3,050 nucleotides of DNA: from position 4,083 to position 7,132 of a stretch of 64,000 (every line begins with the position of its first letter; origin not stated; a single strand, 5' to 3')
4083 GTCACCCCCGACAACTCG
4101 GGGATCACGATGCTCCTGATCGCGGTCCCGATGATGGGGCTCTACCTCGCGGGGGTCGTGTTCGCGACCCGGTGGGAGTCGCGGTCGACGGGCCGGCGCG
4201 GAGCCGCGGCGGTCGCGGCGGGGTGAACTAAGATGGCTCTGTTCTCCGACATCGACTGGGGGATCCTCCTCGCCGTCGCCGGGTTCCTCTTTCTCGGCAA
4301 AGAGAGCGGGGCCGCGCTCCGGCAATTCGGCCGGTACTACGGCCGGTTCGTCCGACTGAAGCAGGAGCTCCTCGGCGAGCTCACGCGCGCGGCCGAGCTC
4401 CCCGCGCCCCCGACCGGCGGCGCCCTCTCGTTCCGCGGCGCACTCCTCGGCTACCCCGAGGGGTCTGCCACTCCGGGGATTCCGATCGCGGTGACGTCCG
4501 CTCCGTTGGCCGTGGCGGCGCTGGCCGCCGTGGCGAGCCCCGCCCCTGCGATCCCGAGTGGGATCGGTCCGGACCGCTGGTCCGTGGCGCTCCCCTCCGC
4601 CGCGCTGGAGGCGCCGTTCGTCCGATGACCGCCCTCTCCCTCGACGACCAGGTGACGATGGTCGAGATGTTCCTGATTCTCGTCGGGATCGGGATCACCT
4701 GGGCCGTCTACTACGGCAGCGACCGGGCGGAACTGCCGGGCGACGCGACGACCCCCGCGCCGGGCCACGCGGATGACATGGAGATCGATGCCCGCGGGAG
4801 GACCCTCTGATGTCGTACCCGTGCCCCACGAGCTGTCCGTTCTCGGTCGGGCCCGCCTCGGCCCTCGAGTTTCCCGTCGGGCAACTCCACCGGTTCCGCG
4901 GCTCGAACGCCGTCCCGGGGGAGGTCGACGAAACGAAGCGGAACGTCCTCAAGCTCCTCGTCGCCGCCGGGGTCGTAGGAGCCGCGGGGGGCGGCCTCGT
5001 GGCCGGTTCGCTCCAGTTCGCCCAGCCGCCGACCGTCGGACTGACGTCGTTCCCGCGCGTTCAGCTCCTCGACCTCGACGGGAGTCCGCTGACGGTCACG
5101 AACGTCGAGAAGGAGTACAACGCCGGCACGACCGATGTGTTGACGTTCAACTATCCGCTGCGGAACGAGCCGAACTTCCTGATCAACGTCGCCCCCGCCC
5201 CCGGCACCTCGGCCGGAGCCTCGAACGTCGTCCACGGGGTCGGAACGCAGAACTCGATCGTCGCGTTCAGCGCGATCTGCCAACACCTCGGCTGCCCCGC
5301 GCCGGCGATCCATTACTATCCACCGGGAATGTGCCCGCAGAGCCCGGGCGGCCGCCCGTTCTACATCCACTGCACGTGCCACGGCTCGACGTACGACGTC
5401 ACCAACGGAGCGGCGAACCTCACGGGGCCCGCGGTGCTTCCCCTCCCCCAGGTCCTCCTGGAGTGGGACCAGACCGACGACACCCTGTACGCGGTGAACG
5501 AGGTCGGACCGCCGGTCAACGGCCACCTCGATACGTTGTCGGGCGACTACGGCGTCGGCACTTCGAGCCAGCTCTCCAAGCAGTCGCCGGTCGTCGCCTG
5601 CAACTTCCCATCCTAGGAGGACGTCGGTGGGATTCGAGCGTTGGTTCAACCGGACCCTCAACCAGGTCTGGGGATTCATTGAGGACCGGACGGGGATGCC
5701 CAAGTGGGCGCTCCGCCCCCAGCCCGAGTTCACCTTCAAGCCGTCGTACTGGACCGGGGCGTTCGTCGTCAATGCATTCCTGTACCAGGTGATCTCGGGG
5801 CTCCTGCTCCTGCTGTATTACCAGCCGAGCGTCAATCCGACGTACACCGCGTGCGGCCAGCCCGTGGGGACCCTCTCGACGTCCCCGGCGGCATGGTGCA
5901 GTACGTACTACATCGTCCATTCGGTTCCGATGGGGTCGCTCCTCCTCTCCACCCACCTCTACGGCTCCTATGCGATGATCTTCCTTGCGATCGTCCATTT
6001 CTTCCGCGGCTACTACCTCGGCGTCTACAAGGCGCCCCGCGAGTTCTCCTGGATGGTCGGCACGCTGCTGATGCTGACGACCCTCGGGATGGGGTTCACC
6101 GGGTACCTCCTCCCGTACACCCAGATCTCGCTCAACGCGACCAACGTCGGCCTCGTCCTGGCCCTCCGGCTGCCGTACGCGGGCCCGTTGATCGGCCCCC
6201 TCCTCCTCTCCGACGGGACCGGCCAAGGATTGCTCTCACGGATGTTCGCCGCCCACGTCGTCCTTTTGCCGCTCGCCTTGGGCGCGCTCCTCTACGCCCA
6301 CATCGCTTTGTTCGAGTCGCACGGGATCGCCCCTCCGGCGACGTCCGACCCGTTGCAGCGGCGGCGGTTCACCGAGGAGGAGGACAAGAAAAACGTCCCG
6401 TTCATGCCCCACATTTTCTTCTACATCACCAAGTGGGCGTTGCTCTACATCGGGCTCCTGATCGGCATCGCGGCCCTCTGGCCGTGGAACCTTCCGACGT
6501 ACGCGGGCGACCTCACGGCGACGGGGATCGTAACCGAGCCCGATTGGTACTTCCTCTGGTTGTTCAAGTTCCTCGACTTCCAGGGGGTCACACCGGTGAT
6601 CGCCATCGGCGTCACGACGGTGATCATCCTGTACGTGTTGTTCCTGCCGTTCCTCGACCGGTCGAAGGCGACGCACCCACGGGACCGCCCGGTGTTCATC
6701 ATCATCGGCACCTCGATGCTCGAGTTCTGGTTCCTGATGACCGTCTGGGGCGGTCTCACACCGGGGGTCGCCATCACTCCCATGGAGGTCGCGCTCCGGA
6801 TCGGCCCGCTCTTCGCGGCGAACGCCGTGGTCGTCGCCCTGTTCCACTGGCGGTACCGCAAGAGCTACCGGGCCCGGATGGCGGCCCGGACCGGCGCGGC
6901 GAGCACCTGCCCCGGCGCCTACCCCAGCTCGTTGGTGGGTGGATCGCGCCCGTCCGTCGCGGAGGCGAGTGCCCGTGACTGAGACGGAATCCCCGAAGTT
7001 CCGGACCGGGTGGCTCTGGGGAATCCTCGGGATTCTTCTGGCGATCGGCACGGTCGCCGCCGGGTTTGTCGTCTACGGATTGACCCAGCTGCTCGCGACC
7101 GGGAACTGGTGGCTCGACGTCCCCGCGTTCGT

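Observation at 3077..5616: Tat translocase genes embedded in the respiratory operon and translationally coupled to their likely substrate (Rieske protein)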

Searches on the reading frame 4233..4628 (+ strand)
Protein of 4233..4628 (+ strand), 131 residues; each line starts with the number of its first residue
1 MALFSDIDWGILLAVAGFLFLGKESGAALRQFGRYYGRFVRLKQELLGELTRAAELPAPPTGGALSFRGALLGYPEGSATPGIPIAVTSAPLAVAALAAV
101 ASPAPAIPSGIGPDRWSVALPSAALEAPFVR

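Call 3: search_protein_families(library=pfam, proteins=[window:4233-4628:+], max_evalue=0.01)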
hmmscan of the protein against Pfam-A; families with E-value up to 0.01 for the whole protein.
window:4233-4628:+ (131 aa): 0 families

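Call 11: search_protein_families(library=pfam, proteins=[window:4233-4628:+], max_evalue=10)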
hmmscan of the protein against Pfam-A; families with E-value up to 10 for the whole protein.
window:4233-4628:+ (131 aa): 0 families

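Call 12: search_protein_families(library=ncbifam, proteins=[window:4233-4628:+], max_evalue=1)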
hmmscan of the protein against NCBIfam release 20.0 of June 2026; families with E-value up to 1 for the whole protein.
window:4233-4628:+ (131 aa): 0 families

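Call 43: search_protein_representatives(protein=window:4233-4628:+)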
Query: 131 residues. Proteins with E-value up to 0.001 (for the whole library): 46; up to 1e-10: 33; up to 1e-30: 0. The best 46 are listed.
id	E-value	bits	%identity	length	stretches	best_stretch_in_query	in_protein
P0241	2.6e-28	114.9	52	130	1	1-127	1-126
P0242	5.0e-27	110.8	57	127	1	1-123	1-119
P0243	4.0e-25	104.6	50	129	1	1-122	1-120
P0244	6.3e-25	104.0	56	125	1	1-122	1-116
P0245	1.7e-24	102.6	49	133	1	1-126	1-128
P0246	9.6e-24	100.2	50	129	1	1-123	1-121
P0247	6.2e-23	97.5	49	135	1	1-120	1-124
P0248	3.3e-21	92.0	52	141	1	1-102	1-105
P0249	6.7e-21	91.0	47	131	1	1-129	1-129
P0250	1.3e-20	90.0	48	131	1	1-118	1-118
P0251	4.9e-20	88.2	47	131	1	1-123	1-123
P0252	2.6e-19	85.8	48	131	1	1-123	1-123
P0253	3.3e-19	85.5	44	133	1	1-124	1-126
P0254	4.7e-19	85.0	47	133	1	1-119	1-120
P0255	8.7e-19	84.1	47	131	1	1-117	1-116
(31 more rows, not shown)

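Call 48: search_protein_families(library=pfam, alignment_id=A2, max_evalue=1)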
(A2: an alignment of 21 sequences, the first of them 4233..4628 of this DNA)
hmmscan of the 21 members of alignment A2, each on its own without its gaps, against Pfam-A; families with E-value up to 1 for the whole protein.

A. member 1, window:4233-4628:+ (131 aa): 0 families

B. families by the number of members that match (of 21 scanned): 12 families
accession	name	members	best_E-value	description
PF00902.23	TatC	1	3.4e-28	Sec-independent protein translocase protein (TatC)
PF03585.19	Herpes_ICP4_C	1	1.7e-05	Herpesvirus ICP4-like protein C-terminal region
PF13576.12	Pentapeptide_3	1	0.0018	Pentapeptide repeats (9 copies)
PF24260.1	DUF7461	1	0.0031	Family of unknown function (DUF7461)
PF14584.11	DUF4446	1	0.014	Protein of unknown function (DUF4446)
PF01960.23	ArgJ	1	0.015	ArgJ family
PF10801.13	DUF2537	1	0.032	Protein of unknown function (DUF2537)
PF19859.4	DUF6333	1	0.071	Family of unknown function (DUF6333)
PF16377.10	DUF4987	1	0.29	Domain of unknown function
PF11951.13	Fungal_trans_2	1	0.31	Fungal specific transcription factor domain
PF07235.16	DUF1427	1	0.41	Protein of unknown function (DUF1427)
PF09853.14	DUF2080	1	0.66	Putative transposon-encoded protein (DUF2080)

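Call 68: predict_structure(protein=window:4233-4628:+)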
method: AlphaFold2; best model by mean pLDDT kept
length: 131 residues; sequences in the alignment: 1
mean_pLDDT: 55.7   pTM: 0.31
mean pLDDT of the five models: 55.7, 53.2, 51.8, 50.5, 46.9
residues with pLDDT >= 90: 0; 70-90: 35; 50-70: 22; < 50: 74
segments of 3 or more residues with pLDDT < 50: 1-4, 56-67, 73-108, 110-112, 114-128
pLDDT, mean of each block of 10 residues (from residue 1): 54 72 69 82 84 59 45 47 40 41 41 46 46 43
secondary structure, 60 per line:
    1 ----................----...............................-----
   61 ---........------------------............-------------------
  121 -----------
elements in order: H5-20 H25-55 H64-71 H90-101

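Call 70: fold_search(model_id=the predicted structure, library=pdb)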
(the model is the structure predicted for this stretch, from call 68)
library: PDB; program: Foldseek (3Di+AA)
matches with E <= 10: 0; with E <= 0.001: 0
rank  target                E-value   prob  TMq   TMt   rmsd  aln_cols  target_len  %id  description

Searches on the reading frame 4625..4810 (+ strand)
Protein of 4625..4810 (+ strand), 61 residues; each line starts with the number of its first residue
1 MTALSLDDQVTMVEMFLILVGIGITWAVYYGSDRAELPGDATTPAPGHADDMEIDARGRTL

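Call 3: search_protein_families(library=pfam, proteins=[window:4625-4810:+], max_evalue=0.01)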
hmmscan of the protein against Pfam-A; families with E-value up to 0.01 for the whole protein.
window:4625-4810:+ (61 aa): 0 families

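Call 11: search_protein_families(library=pfam, proteins=[window:4625-4810:+], max_evalue=10)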
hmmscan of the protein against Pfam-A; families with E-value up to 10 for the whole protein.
window:4625-4810:+ (61 aa): 0 families

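Call 12: search_protein_families(library=ncbifam, proteins=[window:4625-4810:+], max_evalue=1)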
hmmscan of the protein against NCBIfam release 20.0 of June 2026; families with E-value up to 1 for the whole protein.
window:4625-4810:+ (61 aa): 0 families

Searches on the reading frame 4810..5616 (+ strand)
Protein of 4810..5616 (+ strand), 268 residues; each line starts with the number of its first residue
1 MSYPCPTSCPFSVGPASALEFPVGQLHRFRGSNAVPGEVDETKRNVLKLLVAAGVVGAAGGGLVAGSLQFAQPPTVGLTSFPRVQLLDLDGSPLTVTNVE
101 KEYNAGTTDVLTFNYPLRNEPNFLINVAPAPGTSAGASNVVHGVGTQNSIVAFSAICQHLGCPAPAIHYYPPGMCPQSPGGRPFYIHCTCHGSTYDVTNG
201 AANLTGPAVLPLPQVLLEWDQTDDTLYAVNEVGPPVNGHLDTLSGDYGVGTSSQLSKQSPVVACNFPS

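Call 3: search_protein_families(library=pfam, proteins=[window:4810-5616:+], max_evalue=0.01)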
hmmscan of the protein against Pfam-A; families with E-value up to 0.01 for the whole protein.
window:4810-5616:+ (268 aa): 1 family
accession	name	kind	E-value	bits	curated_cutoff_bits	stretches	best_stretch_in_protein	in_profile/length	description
PF00355.32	Rieske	-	2.4e-06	27.8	20.3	1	146-209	32-81/88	Rieske [2Fe-2S] domain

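Call 12: search_protein_families(library=ncbifam, proteins=[window:4810-5616:+], max_evalue=1)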
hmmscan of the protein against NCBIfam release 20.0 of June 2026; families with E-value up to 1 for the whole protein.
window:4810-5616:+ (268 aa): 7 families
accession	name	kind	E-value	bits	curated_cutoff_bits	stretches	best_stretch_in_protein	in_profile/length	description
TIGR03171.1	soxL2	equivalog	2.7e-41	141.6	582.1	2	32-174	52-202/321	Rieske iron-sulfur protein SoxL2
TIGR02694.1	arsenite_ox_S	equivalog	1.6e-12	47.4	95.65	1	99-229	9-116/129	arsenate reductase (azurin) small subunit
NF050121.1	bc1_QcrA_actin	exception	1e-10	41.7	275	1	148-221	238-299/319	cytochrome bc1 complex Rieske iron-sulfur subunit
NF045928.1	Cytb6fFeSPetC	equivalog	5.1e-07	29.2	250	1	40-216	11-152/179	cytochrome b6-f complex iron-sulfur subunit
NF010001.0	PRK13474.1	subfamily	5.9e-06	25.7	154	1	41-218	12-153/178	cytochrome b6-f complex iron-sulfur subunit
TIGR01416.1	Rieske_proteo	equivalog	1.3e-05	25.3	97.4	1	147-220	106-170/176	ubiquinol-cytochrome c reductase iron-sulfur subunit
NF041174.1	SDX_Thmprot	equivalog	0.17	12.1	170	0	139-210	25-83/109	sulredoxin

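Call 36: find_homologous_proteins(query=window:4810-5616:+, max_evalue=0.001)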
Query window:4810-5616:+ (268 aa): 738 proteins with E <= 0.001 among 3631 candidates; the best 120 are listed.
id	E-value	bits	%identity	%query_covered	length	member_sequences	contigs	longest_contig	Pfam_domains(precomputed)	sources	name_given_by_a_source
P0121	1.1e-166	571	92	100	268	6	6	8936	PF00355.33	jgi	jgi:Rieske Fe-S protein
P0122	3.3e-159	547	88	100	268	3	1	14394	PF00355.33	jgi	jgi:Rieske Fe-S protein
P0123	1.1e-156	539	87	100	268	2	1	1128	PF00355.33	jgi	jgi:Rieske Fe-S protein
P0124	3.4e-155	534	87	100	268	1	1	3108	PF00355.33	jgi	jgi:Rieske Fe-S protein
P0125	6.5e-155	533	87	100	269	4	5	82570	PF00355.33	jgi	jgi:Rieske Fe-S protein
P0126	8.1e-152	523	85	100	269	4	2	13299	PF00355.33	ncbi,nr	ncbi:MAG TPA: Rieske 2Fe-2S domain-containing protein [Thermoplasmata archaeon]|nr:Rieske 2Fe-2S dom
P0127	9.2e-140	483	80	100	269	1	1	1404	PF00355.33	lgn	-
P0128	1.2e-139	483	81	99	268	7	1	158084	PF00355.33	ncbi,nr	ncbi:MAG: Rieske 2Fe-2S domain-containing protein [Thermoplasmata archaeon]|nr:Rieske 2Fe-2S domain-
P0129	4.1e-136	471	78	99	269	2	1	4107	PF00355.33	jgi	jgi:Rieske Fe-S protein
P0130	8.8e-136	470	76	100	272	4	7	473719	PF00355.33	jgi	jgi:Rieske Fe-S protein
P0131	2.4e-135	469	77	100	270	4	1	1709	PF00355.33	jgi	jgi:Rieske Fe-S protein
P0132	4.6e-133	461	81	93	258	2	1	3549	PF00355.33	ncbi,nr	ncbi:MAG TPA: Rieske 2Fe-2S domain-containing protein [Thermoplasmata archaeon]|nr:Rieske 2Fe-2S dom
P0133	7.1e-133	460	75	99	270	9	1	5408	PF00355.33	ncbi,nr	ncbi:MAG: Rieske 2Fe-2S domain-containing protein [Thermoplasmata archaeon]|nr:Rieske 2Fe-2S domain-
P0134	3.3e-132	458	75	99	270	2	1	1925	PF00355.33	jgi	jgi:Rieske Fe-S protein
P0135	3.8e-129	448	75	100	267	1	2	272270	PF00355.33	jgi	jgi:Rieske Fe-S protein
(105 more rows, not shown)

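Call 53: search_solved_structures(query=window:4810-5616:+, max_evalue=0.001)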
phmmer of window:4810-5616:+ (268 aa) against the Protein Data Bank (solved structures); distinct sequences matched with E-value up to 0.001: 10.
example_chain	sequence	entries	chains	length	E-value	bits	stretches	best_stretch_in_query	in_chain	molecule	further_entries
1jm1_A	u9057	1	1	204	3e-18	69.6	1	77-235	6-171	Rieske iron-sulfur protein soxF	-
8cgs_B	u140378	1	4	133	3.2e-10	43.2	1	108-231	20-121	AioB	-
8cff_B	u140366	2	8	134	3.3e-10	43.2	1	108-231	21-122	Arsenite oxidase subunit AioB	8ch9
1g8k_B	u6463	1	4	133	9.7e-10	41.6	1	98-231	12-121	ARSENITE OXIDASE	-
1g8j_B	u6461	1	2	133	1.5e-09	41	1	109-231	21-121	ARSENITE OXIDASE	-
8rtl_B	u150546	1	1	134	3.1e-07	33.4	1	108-231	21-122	Arsenite oxidase subunit AioB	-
8rtl_D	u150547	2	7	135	3.2e-07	33.4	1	108-231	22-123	Arsenite oxidase subunit AioB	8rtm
1nyk_A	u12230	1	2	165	5.8e-06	29.3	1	148-236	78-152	Rieske iron-sulfur protein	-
3fou_A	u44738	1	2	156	7.5e-06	28.9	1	148-235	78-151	Quinol-cytochrome c reductase, Rieske iron-sulfur subunit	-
8r3a_B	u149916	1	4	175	1.7e-05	27.7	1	138-224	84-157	Arsenite oxidase small subunit AioB Rieske [2Fe-2S] cluster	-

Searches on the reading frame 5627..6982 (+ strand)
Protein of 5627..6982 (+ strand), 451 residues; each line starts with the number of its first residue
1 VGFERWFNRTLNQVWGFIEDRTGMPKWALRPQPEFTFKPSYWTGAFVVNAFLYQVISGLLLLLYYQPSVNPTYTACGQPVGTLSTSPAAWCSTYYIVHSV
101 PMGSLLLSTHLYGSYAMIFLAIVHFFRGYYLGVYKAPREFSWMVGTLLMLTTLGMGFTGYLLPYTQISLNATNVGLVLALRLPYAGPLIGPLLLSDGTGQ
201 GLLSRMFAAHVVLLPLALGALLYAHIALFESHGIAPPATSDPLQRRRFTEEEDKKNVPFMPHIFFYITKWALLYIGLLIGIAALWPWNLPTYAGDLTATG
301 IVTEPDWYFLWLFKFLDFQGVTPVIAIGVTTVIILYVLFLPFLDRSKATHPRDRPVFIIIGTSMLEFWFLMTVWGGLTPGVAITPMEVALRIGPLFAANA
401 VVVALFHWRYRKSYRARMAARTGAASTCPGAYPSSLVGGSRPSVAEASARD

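Call 3: search_protein_families(library=pfam, proteins=[window:5627-6982:+], max_evalue=0.01)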
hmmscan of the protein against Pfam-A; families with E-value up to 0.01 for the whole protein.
window:5627-6982:+ (451 aa): 3 families
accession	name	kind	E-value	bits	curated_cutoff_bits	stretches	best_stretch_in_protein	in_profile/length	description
PF13631.11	Cytochrom_B_N_2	-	4.9e-38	131.2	27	1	115-289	1-166/169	Cytochrome b(N-terminal)/b6/petB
PF00033.24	Cytochrome_B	-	7.2e-22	78.6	27.2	1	87-230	43-186/189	Cytochrome b/b6/petB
PF00032.22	Cytochrom_B_C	-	1.6e-06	28.7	20.7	1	303-379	11-86/102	Cytochrome b(C-terminal)/b6/petD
